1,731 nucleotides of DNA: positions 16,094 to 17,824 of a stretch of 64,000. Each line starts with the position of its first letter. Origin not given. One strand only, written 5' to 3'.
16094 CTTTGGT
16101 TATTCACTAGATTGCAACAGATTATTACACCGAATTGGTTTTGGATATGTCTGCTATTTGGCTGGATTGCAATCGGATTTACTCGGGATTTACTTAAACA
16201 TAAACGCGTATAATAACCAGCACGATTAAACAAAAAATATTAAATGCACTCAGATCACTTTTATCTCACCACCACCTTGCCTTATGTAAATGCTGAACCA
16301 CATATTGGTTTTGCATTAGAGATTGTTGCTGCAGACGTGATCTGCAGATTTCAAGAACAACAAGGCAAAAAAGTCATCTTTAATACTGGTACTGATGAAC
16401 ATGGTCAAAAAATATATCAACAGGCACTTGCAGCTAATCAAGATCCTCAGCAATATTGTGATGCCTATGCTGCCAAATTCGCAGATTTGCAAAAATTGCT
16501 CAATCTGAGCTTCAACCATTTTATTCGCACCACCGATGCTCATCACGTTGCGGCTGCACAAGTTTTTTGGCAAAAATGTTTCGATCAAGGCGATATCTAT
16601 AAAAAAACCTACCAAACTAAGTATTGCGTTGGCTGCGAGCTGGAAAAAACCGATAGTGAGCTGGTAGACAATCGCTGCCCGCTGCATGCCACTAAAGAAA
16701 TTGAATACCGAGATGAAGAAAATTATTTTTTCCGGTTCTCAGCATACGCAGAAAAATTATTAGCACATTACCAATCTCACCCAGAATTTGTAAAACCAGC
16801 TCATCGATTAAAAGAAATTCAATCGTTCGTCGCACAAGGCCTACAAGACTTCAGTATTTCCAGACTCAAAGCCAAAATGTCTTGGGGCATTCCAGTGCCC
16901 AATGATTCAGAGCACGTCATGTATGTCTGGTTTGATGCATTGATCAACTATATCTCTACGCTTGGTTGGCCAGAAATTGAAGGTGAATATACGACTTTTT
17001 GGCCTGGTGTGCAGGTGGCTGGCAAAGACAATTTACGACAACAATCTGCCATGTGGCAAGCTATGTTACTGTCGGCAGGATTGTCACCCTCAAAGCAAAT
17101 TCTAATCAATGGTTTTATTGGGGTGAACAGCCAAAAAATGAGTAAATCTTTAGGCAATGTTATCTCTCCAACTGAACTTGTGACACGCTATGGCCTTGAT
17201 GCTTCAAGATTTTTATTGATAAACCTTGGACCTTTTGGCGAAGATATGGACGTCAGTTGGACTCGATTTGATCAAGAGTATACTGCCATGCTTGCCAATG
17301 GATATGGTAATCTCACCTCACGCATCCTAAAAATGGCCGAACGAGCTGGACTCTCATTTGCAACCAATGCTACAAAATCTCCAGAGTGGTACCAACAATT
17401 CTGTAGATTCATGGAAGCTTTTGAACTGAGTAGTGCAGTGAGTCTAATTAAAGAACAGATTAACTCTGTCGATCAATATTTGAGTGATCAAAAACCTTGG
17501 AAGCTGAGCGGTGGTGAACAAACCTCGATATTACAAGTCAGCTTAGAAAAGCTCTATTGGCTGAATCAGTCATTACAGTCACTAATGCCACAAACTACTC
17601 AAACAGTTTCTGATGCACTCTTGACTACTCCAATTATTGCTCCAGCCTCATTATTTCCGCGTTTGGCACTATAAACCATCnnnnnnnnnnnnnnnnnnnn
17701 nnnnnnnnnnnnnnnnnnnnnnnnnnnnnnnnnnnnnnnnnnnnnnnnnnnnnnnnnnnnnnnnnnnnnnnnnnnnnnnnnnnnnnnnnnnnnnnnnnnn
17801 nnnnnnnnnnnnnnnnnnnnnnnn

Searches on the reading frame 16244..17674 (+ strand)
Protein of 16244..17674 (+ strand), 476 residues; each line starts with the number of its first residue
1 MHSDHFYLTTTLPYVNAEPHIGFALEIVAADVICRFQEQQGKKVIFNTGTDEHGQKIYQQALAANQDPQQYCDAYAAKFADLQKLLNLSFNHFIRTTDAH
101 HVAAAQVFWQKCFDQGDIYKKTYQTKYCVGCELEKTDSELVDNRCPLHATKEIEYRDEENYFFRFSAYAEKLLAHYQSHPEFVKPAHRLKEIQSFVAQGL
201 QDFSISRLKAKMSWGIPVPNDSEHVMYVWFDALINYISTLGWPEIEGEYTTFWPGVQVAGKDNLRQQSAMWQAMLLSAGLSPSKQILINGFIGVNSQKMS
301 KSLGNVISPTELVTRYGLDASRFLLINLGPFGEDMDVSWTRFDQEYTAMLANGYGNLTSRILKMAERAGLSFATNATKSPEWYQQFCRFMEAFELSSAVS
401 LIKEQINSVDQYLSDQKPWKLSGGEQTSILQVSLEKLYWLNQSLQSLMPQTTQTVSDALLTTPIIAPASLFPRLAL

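Call 70: search_protein_families(library=ncbifam, proteins=[window:16244-17674:+], max_evalue=0.00001)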
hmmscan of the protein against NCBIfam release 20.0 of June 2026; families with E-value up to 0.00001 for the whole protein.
window:16244-17674:+ (476 aa): 19 families
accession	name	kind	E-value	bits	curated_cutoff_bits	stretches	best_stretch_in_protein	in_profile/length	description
NF008900.0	PRK12267.1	equivalog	2.7e-134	449.1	598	1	3-459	3-476/648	methionine--tRNA ligase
TIGR00398.1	metG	equivalog_domain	1.5e-114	383.7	336.35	1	6-459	1-501/530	methionine--tRNA ligase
NF001100.0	PRK00133.1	equivalog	3.3e-76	257.3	587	2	128-459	158-502/676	methionine--tRNA ligase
NF008860.0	PRK11893.2-2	equivalog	2.7e-73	247.9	761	3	6-138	3-136/583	methionine--tRNA ligase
TIGR00422.1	valS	equivalog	2.2e-31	108.7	612.1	2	222-375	447-595/863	valine--tRNA ligase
TIGR00396.1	leuS_bact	equivalog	2.1e-27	95.6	548.4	2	3-178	28-206/843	leucine--tRNA ligase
NF009687.0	PRK13208.1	equivalog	9e-25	87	738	2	223-346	456-581/801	valine--tRNA ligase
TIGR00392.1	ileS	equivalog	9.9e-25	86.9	621.4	2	223-350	533-662/861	isoleucine--tRNA ligase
NF004349.1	PRK05729.1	equivalog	2.7e-24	85.5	704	1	223-454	438-678/860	valine--tRNA ligase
NF008957.0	PRK12300.1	subfamily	1.5e-20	72.8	677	2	284-344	612-672/946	leucine--tRNA ligase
NF008859.0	PRK11893.2-1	equivalog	9e-16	57.9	553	1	5-133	3-133/498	methionine--tRNA ligase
NF011492.0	PRK14900.1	equivalog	9.2e-15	53.6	1783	1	222-349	453-582/1044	valine--tRNA ligase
TIGR00395.1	leuS_arch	equivalog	3.5e-14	51.8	648.5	1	284-365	606-685/938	leucine--tRNA ligase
TIGR00435.1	cysS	equivalog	4e-13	49.3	340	1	285-421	252-386/466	cysteine--tRNA ligase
NF008863.0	PRK11893.2-5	equivalog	7.2e-12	44.6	551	1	3-106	4-108/531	methionine--tRNA ligase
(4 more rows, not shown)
